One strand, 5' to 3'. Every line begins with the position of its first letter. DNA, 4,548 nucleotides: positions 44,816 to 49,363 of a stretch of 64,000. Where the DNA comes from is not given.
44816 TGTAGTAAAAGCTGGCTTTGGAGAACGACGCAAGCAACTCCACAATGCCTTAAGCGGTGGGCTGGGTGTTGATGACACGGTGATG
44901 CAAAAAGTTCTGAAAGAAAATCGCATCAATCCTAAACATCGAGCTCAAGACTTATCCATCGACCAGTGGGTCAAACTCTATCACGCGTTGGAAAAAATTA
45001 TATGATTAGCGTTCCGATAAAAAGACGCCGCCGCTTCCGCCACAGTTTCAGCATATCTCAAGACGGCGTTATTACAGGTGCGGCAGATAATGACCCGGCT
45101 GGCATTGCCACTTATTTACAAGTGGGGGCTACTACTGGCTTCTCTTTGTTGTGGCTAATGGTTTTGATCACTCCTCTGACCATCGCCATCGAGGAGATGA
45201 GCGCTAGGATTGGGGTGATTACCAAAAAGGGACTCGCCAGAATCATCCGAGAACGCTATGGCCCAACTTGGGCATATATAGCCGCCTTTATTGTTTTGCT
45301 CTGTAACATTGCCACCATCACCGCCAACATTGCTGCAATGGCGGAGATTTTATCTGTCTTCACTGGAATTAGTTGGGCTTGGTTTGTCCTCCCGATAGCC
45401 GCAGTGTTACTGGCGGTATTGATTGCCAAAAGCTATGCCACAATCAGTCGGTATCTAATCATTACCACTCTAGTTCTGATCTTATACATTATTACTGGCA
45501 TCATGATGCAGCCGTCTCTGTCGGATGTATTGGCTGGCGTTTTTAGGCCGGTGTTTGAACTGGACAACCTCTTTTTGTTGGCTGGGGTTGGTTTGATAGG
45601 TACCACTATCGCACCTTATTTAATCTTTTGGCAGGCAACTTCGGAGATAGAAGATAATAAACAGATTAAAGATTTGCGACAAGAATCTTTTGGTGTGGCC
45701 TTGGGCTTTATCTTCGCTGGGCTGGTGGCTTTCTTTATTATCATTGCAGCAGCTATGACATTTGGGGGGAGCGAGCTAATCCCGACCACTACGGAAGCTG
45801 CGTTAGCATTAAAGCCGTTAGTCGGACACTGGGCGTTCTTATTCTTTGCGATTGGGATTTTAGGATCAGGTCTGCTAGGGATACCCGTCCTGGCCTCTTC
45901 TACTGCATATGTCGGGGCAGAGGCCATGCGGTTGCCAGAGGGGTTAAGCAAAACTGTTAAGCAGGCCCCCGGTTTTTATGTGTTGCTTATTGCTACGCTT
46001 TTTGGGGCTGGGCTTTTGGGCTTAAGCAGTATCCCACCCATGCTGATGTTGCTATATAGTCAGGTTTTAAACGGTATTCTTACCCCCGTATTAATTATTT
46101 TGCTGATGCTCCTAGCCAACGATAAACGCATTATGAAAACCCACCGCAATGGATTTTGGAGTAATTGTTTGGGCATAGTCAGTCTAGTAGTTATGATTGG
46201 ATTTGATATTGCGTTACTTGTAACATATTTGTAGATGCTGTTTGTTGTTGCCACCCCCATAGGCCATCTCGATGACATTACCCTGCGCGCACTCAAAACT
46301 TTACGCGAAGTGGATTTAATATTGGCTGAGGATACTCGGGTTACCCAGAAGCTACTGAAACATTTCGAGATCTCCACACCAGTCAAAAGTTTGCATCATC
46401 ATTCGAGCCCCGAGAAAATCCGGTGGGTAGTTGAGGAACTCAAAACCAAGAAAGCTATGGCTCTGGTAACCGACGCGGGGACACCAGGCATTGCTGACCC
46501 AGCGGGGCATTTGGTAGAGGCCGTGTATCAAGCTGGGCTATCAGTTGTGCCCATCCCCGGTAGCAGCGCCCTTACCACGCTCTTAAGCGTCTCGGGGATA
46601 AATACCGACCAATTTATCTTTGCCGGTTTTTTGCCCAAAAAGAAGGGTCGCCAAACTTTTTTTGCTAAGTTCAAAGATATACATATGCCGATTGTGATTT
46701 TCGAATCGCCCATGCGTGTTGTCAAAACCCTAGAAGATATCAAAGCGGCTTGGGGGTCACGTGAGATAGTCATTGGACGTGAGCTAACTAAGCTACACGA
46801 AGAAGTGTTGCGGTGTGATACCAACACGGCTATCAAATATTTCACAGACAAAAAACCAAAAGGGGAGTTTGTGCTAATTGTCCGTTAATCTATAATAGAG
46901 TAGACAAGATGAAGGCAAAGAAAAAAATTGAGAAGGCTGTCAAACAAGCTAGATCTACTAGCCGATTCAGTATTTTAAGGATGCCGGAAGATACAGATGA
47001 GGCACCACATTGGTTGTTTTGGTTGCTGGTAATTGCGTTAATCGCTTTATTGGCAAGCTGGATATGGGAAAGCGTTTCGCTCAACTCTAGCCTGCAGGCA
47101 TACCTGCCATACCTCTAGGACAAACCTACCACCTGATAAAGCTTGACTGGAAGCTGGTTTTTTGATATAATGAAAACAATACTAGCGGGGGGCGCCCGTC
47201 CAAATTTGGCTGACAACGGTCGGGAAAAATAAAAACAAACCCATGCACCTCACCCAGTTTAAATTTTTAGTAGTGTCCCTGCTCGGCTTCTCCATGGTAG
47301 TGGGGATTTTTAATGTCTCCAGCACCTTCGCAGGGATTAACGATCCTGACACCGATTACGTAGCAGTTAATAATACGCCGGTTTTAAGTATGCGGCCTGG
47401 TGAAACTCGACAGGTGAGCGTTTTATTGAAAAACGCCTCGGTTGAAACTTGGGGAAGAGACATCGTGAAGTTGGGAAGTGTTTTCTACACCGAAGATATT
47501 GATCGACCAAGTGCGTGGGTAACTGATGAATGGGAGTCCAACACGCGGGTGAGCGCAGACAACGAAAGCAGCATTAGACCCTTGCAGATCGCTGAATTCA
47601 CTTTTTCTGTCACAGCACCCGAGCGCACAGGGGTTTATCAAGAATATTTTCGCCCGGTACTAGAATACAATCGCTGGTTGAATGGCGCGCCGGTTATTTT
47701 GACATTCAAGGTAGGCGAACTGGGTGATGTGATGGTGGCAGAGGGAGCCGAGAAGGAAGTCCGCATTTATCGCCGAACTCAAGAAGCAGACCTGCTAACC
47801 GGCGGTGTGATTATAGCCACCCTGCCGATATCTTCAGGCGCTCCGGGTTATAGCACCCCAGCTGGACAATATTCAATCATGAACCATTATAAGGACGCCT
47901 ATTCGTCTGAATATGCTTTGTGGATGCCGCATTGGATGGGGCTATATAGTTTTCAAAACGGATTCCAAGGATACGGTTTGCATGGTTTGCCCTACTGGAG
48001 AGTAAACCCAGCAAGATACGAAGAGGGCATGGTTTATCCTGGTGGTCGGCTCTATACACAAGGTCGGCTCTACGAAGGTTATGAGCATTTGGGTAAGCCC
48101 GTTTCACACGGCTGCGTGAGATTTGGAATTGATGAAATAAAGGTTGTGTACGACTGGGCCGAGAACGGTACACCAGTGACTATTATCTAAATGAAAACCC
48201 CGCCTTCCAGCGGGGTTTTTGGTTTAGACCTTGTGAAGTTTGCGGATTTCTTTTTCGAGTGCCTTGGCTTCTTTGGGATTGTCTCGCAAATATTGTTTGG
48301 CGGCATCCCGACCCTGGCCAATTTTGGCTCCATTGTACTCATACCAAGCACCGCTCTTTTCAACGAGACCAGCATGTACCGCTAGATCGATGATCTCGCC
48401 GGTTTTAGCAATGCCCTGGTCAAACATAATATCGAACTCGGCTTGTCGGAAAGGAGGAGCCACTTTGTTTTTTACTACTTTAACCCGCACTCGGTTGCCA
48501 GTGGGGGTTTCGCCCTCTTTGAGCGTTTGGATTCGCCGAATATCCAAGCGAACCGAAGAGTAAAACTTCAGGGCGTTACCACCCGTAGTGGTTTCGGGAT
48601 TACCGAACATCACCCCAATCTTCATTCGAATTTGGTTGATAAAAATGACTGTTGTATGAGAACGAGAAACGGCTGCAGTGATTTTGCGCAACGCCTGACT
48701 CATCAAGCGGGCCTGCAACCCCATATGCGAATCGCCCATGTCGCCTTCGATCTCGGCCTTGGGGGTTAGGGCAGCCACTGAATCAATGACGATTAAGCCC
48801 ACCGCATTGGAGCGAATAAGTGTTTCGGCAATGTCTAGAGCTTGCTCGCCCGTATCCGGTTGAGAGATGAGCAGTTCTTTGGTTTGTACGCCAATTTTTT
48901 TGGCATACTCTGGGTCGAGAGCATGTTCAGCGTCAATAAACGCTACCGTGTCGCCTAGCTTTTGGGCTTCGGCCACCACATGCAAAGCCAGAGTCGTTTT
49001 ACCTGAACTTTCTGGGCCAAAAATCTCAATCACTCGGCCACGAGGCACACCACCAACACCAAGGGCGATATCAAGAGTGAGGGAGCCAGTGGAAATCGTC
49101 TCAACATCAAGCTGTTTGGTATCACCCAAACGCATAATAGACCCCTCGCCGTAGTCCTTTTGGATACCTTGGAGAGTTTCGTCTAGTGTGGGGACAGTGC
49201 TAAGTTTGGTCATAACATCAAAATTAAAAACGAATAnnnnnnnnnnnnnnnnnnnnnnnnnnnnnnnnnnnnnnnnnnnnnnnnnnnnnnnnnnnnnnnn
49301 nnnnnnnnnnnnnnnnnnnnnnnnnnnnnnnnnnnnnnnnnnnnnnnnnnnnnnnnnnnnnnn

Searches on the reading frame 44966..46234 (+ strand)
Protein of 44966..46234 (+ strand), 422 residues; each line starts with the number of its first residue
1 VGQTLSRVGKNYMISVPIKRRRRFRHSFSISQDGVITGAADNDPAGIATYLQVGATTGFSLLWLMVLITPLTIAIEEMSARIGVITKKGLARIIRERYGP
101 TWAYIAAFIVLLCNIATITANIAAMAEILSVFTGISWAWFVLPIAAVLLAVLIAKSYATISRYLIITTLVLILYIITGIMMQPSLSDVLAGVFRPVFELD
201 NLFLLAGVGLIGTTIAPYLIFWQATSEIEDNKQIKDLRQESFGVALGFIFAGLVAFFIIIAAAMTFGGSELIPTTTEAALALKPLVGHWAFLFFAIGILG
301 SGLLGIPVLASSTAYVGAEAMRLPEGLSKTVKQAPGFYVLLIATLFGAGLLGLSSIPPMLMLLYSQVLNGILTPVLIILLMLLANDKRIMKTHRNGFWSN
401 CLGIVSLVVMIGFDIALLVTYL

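Call 18: search_protein_families(library=pfam, proteins=[window:44966-46234:+], max_evalue=0.001)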
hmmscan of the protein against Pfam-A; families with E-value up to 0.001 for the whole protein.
window:44966-46234:+ (422 aa): 1 family
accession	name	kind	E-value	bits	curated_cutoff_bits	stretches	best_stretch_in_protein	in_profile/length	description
PF01566.24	Nramp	-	5.2e-77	259.7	29.8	1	47-396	1-356/357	Natural resistance-associated macrophage protein-like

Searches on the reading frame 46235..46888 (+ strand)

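Call 18: search_protein_families(library=pfam, proteins=[window:46235-46888:+], max_evalue=0.001)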
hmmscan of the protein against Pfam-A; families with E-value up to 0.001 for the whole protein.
window:46235-46888:+ (217 aa): 1 family
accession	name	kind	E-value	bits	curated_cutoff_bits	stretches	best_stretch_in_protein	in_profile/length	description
PF00590.25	TP_methylase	-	1.6e-29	103.8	27.8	1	1-195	1-207/212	Tetrapyrrole (Corrin/Porphyrin) Methylases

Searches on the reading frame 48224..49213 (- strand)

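Call 18: search_protein_families(library=pfam, proteins=[window:48224-49213:-], max_evalue=0.001)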
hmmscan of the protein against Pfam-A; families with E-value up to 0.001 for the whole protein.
window:48224-49213:- (329 aa): 8 families
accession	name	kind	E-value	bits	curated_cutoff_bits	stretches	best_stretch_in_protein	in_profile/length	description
PF00154.27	RecA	-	1.2e-139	464.5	27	1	10-268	3-261/262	recA bacterial DNA recombination protein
PF21096.2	RecA_C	-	1.4e-23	83.2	27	1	272-326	1-55/57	RecA C-terminal domain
PF08423.17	Rad51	-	3.3e-09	36.8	22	1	37-228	5-212/244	Rad51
PF06745.19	ATPase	-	8.2e-07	29.1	26.6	1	41-98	2-59/231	KaiC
PF01637.24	ATPase_2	-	1.1e-06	29.1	33.2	1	61-190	22-113/225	ATPase domain predominantly from Archaea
PF02283.22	CobU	-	3.1e-06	27.3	27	1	64-194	3-124/168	Cobinamide kinase / cobinamide phosphate guanyltransferase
PF13481.12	AAA_25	-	7.4e-05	22.9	27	0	55-150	29-156/195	AAA domain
PF13401.12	AAA_22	-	0.00071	20.3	27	0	60-151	6-98/130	AAA domain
